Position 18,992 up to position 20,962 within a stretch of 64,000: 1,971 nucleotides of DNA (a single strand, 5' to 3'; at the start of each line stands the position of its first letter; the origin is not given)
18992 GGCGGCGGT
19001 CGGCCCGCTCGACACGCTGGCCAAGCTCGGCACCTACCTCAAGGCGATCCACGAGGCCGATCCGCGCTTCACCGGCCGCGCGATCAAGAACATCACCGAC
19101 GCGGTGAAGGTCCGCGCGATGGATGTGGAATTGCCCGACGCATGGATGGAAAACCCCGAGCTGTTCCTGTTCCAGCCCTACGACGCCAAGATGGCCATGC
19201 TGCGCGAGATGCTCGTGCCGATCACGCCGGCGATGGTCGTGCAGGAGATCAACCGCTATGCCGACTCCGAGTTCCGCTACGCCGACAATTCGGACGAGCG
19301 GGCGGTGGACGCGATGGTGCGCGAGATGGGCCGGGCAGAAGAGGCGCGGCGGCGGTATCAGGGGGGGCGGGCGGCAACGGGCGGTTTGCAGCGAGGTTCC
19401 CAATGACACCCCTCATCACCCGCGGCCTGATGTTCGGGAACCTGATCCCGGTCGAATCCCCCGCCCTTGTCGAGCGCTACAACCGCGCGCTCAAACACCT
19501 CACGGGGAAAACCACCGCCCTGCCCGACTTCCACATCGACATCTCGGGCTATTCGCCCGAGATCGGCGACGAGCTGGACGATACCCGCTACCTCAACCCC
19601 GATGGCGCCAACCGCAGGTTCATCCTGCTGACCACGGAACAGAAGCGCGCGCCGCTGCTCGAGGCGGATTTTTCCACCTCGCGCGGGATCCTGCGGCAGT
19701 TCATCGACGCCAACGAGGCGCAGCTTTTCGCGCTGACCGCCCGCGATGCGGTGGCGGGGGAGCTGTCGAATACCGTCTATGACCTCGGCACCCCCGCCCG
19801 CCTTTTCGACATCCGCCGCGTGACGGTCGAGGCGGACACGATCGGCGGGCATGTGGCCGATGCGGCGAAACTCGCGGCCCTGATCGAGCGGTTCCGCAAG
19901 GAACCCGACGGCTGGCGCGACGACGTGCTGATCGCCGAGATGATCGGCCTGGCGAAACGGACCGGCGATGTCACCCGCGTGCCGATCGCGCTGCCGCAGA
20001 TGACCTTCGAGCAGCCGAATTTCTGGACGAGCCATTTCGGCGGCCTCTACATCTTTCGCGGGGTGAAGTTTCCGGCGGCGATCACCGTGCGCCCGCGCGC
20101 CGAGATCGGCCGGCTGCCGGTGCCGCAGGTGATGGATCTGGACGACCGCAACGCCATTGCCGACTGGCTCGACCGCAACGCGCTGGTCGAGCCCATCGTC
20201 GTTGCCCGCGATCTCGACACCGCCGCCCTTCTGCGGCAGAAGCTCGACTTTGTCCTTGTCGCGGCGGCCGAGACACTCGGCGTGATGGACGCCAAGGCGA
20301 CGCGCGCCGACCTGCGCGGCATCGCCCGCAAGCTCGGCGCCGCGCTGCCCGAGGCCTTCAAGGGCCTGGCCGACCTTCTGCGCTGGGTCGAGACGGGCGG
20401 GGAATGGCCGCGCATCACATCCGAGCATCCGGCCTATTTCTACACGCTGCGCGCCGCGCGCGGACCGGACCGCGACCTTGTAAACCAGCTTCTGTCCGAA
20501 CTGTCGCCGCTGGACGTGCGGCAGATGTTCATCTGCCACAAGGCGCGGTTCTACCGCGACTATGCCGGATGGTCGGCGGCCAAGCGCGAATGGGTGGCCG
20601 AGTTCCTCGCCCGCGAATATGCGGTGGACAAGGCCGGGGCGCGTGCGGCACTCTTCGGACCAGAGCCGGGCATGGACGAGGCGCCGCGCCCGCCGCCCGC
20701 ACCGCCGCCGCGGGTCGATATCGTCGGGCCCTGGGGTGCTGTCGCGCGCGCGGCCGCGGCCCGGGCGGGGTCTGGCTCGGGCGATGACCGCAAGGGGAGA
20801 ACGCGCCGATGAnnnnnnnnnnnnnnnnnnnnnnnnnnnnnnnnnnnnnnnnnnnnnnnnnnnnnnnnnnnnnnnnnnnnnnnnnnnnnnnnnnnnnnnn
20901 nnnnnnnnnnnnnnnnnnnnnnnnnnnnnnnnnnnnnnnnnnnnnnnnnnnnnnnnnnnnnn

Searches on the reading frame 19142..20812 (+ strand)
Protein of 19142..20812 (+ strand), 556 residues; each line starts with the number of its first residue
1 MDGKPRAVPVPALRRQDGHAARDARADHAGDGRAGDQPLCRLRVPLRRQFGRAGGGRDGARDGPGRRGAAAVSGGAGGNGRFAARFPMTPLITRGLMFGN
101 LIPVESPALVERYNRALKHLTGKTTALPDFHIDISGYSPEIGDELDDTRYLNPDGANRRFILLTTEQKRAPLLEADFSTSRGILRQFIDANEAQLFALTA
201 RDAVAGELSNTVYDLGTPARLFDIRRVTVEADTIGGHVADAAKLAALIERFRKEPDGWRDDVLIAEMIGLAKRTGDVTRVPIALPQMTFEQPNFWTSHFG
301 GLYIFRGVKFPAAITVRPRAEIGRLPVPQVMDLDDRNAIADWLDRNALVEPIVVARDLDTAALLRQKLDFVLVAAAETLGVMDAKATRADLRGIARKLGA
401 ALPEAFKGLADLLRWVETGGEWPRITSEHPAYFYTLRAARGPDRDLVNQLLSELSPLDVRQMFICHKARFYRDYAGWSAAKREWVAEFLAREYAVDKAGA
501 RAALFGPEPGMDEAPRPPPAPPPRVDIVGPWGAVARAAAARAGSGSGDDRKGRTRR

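Call 37: search_protein_families(library=pfam, proteins=[window:19142-20812:+], max_evalue=0.00001)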
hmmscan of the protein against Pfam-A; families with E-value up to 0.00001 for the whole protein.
window:19142-20812:+ (556 aa): 1 family
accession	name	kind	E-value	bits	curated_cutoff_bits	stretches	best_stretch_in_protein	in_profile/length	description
PF20343.3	DUF6638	-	1.2e-210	700.4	27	1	97-536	1-439/439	Family of unknown function (DUF6638)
